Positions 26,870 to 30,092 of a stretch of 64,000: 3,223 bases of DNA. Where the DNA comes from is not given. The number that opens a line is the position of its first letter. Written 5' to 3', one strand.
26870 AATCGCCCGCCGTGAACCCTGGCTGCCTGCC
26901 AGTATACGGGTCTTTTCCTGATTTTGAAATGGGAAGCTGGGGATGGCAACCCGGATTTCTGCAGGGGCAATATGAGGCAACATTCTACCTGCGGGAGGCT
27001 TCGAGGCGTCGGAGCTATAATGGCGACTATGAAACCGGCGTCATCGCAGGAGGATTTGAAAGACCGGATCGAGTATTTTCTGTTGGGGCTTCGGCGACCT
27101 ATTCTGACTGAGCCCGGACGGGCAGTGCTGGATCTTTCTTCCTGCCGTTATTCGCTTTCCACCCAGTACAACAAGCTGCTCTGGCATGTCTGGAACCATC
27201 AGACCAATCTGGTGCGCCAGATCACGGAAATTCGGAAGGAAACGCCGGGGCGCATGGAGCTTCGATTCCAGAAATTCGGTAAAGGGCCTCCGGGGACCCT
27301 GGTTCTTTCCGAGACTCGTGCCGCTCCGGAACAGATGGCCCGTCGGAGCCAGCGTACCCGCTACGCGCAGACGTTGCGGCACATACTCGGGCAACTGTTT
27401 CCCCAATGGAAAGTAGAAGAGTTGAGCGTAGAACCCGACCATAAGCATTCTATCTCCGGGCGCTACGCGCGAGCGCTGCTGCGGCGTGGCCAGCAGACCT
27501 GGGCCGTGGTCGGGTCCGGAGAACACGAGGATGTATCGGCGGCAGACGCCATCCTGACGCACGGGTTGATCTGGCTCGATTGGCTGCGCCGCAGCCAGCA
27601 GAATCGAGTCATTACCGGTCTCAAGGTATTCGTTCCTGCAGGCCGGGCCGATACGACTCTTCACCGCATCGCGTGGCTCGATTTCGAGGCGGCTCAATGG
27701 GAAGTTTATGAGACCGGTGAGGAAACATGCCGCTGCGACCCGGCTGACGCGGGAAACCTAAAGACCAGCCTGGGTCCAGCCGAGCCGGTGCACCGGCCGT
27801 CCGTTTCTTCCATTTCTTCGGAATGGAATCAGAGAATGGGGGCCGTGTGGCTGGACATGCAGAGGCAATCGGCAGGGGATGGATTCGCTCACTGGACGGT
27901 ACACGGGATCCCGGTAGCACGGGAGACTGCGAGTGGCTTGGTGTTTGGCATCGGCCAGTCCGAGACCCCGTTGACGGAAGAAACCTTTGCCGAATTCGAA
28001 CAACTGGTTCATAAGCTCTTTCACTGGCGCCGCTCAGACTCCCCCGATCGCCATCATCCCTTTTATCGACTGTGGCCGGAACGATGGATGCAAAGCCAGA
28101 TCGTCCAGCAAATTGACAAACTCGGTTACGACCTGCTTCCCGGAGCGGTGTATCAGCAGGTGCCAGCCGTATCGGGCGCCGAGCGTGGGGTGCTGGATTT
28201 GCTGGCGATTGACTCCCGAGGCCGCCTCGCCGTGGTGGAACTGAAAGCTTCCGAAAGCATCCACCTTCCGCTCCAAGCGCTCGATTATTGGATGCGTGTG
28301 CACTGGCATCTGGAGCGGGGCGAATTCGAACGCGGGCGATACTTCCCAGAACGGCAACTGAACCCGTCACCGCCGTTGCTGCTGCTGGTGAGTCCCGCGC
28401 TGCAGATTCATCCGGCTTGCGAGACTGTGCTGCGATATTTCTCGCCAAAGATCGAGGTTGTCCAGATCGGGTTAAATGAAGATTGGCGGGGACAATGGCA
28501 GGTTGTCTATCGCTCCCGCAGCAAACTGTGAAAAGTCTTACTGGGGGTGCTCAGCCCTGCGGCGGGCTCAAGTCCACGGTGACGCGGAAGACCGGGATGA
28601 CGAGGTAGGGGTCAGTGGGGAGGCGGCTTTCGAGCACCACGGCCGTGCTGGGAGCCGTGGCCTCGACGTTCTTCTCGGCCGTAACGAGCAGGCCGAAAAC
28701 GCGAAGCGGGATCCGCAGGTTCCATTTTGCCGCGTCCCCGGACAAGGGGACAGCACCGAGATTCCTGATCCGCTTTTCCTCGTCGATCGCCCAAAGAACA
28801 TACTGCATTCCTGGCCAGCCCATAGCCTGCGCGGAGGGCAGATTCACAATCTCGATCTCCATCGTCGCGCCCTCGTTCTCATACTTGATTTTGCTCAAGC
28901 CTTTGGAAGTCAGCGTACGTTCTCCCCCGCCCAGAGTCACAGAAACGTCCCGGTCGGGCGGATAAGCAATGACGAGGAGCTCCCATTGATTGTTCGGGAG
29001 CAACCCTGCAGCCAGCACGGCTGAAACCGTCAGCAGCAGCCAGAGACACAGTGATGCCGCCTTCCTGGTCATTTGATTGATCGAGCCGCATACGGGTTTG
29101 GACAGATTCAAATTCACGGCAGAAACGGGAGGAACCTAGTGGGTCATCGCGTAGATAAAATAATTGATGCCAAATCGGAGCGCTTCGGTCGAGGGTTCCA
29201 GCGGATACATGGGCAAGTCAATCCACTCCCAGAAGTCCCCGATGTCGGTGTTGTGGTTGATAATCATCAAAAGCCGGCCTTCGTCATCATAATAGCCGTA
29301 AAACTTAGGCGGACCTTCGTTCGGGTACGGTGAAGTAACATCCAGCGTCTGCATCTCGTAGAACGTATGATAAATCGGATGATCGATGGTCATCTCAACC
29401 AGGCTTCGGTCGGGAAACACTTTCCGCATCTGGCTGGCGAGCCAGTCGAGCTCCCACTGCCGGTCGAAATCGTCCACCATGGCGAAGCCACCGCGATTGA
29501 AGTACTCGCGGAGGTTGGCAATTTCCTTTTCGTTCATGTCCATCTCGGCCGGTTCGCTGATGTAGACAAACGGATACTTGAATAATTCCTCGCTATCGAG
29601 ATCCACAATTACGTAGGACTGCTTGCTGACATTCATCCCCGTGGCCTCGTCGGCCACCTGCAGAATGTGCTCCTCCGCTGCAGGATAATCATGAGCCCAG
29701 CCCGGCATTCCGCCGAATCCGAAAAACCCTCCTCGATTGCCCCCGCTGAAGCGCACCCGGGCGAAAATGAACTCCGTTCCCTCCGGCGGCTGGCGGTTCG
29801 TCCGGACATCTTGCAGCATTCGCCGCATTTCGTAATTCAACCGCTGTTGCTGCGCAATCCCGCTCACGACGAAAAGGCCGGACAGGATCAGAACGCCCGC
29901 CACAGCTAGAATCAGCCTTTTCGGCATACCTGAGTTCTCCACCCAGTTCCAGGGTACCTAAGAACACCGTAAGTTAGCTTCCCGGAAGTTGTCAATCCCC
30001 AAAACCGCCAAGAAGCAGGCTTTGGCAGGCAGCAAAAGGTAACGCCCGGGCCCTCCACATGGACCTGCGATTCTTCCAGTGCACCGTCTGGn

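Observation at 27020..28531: Orphan ~500-aa protein ending in a PD-(D/E)xK nuclease motif (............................), with an upstream degenerate copy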

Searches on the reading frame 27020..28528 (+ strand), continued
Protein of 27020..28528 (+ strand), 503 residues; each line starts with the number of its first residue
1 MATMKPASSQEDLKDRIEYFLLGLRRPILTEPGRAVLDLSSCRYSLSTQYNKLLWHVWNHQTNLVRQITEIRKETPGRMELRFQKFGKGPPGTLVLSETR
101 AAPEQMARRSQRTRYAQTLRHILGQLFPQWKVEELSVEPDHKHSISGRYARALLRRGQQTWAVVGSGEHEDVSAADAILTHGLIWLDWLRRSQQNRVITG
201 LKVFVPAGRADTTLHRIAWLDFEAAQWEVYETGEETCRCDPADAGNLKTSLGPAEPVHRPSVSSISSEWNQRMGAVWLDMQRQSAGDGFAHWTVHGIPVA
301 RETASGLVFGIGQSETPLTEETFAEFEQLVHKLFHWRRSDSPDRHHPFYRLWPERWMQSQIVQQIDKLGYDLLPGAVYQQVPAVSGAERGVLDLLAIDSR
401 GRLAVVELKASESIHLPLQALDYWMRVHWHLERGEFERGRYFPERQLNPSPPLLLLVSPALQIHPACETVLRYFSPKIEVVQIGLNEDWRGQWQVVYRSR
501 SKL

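Call 60: find_encoding_contigs(protein=P0003, flank=10000, max_places=2)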
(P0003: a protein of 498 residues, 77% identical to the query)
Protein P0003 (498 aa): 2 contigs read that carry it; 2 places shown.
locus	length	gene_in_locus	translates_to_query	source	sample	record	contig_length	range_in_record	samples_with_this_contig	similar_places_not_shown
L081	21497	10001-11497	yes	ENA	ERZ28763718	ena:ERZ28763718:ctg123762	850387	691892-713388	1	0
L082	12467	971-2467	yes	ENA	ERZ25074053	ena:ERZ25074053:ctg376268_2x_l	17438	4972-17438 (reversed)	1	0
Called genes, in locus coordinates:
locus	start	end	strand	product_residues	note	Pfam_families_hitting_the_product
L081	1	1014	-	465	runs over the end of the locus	PF00890:FAD_binding_2, PF01266:DAO (faint), PF07992:Pyr_redox_2, PF12831:FAD_oxidored, PF13450:NAD_binding_8 (weak), PF13738:Pyr_redox_3, PF00070:Pyr_redox, PF02852:Pyr_redox_dim, +2 more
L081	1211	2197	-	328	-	PF08450:SGL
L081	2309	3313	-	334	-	PF08450:SGL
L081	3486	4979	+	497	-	PF01011:PQQ, PF13360:PQQ_2, PF13570:Beta-prop_ACSF4 (weak), PF01011:PQQ, PF13360:PQQ_2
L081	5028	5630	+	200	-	-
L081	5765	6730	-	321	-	PF08450:SGL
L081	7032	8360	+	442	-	PF13701:DDE_Tnp_1_4, PF13546:DDE_5 (faint), PF01609:DDE_Tnp_1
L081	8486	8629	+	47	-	-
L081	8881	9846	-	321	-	PF08450:SGL, PF01731:Arylesterase (weak)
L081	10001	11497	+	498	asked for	-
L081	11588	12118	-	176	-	-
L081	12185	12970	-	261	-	PF13709:DUF4159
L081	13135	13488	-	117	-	PF12973:Cupin_7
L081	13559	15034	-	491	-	PF11794:HpaB_N, PF03241:HpaB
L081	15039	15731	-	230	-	PF11010:DUF2848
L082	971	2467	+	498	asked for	-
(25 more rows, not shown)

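Call 61: find_encoding_contigs(protein=P0031, flank=10000, max_places=2)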
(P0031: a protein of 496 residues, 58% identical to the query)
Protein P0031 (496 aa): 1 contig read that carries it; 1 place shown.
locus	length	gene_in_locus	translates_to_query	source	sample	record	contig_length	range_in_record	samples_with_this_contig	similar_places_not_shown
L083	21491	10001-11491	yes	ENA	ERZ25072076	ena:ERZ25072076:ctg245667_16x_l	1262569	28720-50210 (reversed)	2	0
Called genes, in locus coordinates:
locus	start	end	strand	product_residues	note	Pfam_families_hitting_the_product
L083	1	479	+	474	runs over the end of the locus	PF00682:HMGL-like, PF02436:PYC_OADA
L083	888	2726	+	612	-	PF02776:TPP_enzyme_N, PF00205:TPP_enzyme_M, PF02775:TPP_enzyme_C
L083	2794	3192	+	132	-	PF00034:Cytochrom_C (faint), PF13442:Cytochrome_CBB3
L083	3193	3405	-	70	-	-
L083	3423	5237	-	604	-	PF07969:Amidohydro_3, PF01979:Amidohydro_1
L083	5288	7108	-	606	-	PF01979:Amidohydro_1, PF07969:Amidohydro_3 (faint)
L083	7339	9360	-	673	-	PF24684:Vgb_lyase (faint), PF00034:Cytochrom_C (faint), PF13442:Cytochrome_CBB3, PF13620:CarboxypepD_reg, PF17210:SdrD_B (weak), PF17802:SpaA (faint), PF21959:DUF6923 (faint)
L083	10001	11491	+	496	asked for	-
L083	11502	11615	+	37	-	-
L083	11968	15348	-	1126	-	PF13620:CarboxypepD_reg, PF25183:OMP_b-brl_4, PF00593:TonB_dep_Rec_b-barrel (weak)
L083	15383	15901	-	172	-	-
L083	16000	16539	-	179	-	-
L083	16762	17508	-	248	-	PF13709:DUF4159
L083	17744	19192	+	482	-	PF12796:Ank_2, PF00023:Ank (weak), PF13857:Ank_5, PF12796:Ank_2, PF13637:Ank_4, PF12796:Ank_2, PF13637:Ank_4, PF12796:Ank_2, +10 more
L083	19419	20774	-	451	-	PF07586:HXXSHH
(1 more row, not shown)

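Call 63: search_protein_families(library=pfam, proteins=[P0196, P0207, P0214, P0222, P0259, P0213, P0186, P0202], max_evalue=0.01)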
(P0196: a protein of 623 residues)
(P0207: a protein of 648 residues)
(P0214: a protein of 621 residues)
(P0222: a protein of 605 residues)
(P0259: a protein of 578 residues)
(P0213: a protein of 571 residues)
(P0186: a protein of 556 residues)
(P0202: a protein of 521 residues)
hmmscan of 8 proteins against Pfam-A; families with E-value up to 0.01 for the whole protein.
P0196 (623 aa): 0 families

P0207 (648 aa): 0 families

P0214 (621 aa): 0 families

P0222 (605 aa): 0 families

P0259 (578 aa): 0 families

P0213 (571 aa): 0 families

P0186 (556 aa): 0 families

P0202 (521 aa): 0 families

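Call 64: list_cluster_members(proteins=[P0196, P0207, P0214, P0222, P0238, P0249, P0262, P0263, P0265, P0255])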
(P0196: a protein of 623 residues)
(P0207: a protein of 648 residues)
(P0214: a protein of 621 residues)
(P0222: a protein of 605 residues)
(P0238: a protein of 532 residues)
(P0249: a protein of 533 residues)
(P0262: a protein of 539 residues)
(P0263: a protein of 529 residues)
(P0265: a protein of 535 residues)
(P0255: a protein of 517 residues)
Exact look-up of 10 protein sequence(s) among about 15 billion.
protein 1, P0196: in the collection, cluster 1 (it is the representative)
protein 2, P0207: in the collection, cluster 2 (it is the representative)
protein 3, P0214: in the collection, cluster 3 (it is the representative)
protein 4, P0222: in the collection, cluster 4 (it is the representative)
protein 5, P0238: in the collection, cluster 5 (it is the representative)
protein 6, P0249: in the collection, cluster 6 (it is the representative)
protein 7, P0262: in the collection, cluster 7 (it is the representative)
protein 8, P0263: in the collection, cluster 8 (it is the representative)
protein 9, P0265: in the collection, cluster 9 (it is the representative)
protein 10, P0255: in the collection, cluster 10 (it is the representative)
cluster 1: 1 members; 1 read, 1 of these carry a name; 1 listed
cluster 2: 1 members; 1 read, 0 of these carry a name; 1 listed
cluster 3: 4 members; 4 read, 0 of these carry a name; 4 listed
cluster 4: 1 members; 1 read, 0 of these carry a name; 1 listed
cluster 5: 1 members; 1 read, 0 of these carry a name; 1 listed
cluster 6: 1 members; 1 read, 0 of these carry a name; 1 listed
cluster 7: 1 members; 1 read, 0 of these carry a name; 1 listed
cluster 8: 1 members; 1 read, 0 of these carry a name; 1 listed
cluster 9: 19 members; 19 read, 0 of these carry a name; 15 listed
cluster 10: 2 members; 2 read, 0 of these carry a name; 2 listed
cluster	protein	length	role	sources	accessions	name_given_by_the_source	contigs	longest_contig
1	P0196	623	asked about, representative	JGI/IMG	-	hypothetical protein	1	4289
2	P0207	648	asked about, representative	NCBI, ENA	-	-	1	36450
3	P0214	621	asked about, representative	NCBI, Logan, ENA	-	-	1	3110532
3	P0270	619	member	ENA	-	-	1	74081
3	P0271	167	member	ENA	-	-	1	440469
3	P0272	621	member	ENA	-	-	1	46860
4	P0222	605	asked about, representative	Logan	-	-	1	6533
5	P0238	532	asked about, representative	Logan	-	-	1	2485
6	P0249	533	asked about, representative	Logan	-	-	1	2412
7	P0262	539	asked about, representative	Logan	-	-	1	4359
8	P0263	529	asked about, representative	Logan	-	-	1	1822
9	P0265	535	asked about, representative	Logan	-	-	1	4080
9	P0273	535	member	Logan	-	-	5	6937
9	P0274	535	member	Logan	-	-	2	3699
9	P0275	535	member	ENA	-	-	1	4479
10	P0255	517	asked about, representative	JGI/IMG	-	-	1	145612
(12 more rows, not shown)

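Call 65: find_encoding_contigs(protein=window:27020-28528:+, flank=10000, max_places=3)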
Protein window:27020-28528:+ (503 aa): no gene with exactly this product is on record in the collection.

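Call 81: search_protein_families(library=padloc, alignment_id=A1, max_evalue=0.001)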
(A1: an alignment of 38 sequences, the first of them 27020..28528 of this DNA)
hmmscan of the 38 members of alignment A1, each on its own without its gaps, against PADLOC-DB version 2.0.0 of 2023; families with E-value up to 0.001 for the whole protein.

A. member 1, window:27020-28528:+ (503 aa): 3 families
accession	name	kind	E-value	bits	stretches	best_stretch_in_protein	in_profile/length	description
PDLC04916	PDC-S11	-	1.5e-07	28.9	1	347-427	18-94/358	-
PDLC04915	PDC-S11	-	3.1e-06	24.7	1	355-423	28-94/379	-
PDLC04909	PDC-S11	-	1.3e-05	22.9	1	386-423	57-94/347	-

B. families by the number of members that match (of 38 scanned): 4 families
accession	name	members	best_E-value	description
PDLC04916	PDC-S11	37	5.7e-08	-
PDLC04915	PDC-S11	36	7.9e-09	-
PDLC04909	PDC-S11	33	2.8e-08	-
PDLC04913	PDC-S11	1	0.00069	-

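Call 85: find_encoding_contigs(protein=P0129, flank=8000, max_places=2)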
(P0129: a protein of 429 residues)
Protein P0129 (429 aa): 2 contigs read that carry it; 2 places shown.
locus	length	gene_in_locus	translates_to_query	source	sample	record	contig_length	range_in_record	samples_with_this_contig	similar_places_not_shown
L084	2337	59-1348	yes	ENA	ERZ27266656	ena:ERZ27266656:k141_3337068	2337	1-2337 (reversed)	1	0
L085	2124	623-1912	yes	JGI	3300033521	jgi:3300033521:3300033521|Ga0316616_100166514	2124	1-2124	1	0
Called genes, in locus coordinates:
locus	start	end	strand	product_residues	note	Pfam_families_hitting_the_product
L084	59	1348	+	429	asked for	-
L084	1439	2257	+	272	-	-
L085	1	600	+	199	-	?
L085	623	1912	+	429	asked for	-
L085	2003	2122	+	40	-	?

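Call 86: find_encoding_contigs(protein=P0214, flank=8000, max_places=2)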
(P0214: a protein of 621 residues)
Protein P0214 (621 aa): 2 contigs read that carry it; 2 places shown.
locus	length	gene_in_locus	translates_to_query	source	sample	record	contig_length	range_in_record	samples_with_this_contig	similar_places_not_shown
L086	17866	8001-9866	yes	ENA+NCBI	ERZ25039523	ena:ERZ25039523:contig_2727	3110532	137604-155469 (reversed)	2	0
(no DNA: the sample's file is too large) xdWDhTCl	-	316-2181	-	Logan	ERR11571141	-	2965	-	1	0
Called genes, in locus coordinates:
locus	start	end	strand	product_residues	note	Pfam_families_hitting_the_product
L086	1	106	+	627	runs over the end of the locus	PF00171:Aldedh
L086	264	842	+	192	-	PF09990:DUF2231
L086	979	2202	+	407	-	PF12704:MacB_PCD, PF02687:FtsX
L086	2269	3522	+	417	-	PF12704:MacB_PCD, PF02687:FtsX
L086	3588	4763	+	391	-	PF13506:Glyco_transf_21, PF13641:Glyco_tranf_2_3, PF00535:Glycos_transf_2, PF13632:Glyco_trans_2_3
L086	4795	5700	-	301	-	PF08924:Rv2525c_GlyHyd-like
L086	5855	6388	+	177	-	PF11716:MDMPI_N (weak), PF12867:DinB_2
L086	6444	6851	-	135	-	-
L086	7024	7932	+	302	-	-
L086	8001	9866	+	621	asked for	-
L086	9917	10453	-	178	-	PF13505:OMP_b-brl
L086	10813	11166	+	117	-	PF03551:PadR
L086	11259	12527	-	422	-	PF01207:Dus, PF01180:DHO_dh (faint)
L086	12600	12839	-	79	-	PF01197:Ribosomal_L31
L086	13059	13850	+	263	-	PF01695:IstB_IS21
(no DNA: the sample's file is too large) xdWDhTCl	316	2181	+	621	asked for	-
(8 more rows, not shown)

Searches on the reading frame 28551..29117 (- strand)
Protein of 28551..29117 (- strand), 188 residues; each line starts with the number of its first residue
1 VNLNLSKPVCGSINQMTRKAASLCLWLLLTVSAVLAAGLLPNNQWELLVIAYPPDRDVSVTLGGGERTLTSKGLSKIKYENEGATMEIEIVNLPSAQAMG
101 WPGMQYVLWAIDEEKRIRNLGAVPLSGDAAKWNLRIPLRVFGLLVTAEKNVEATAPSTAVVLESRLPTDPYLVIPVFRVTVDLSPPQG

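Call 21: search_protein_families(library=pfam, proteins=[window:28551-29117:-], max_evalue=0.001)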
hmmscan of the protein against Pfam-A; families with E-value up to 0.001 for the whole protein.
window:28551-29117:- (188 aa): 0 families

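Call 62: search_protein_families(library=ncbifam, proteins=[window:28551-29117:-], max_evalue=0.1)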
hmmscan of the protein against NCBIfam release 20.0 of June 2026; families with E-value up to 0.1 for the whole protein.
window:28551-29117:- (188 aa): 0 families

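Call 80: search_protein_families(library=padloc, proteins=[window:28551-29117:-], max_evalue=0.001)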
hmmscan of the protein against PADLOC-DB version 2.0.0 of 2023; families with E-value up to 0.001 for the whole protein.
window:28551-29117:- (188 aa): 0 families

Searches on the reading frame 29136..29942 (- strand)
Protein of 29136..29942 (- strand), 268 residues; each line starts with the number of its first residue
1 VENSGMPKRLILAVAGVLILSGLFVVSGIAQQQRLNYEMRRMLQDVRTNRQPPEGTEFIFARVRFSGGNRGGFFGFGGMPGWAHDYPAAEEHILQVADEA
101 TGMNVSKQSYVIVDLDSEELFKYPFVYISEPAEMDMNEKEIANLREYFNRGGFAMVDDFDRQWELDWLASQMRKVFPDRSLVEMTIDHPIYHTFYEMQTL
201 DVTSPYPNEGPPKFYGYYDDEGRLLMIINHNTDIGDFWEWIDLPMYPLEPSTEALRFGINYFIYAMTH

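Call 21: search_protein_families(library=pfam, proteins=[window:29136-29942:-], max_evalue=0.001)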
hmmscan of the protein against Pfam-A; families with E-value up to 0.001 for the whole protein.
window:29136-29942:- (268 aa): 1 family
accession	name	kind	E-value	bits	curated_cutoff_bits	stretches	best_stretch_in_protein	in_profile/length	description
PF13709.12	DUF4159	-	3.2e-45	154.6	25.9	1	80-266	10-202/202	Domain of unknown function (DUF4159)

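Call 80: search_protein_families(library=padloc, proteins=[window:29136-29942:-], max_evalue=0.001)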
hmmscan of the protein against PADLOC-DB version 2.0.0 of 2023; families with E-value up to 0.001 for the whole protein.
window:29136-29942:- (268 aa): 0 families
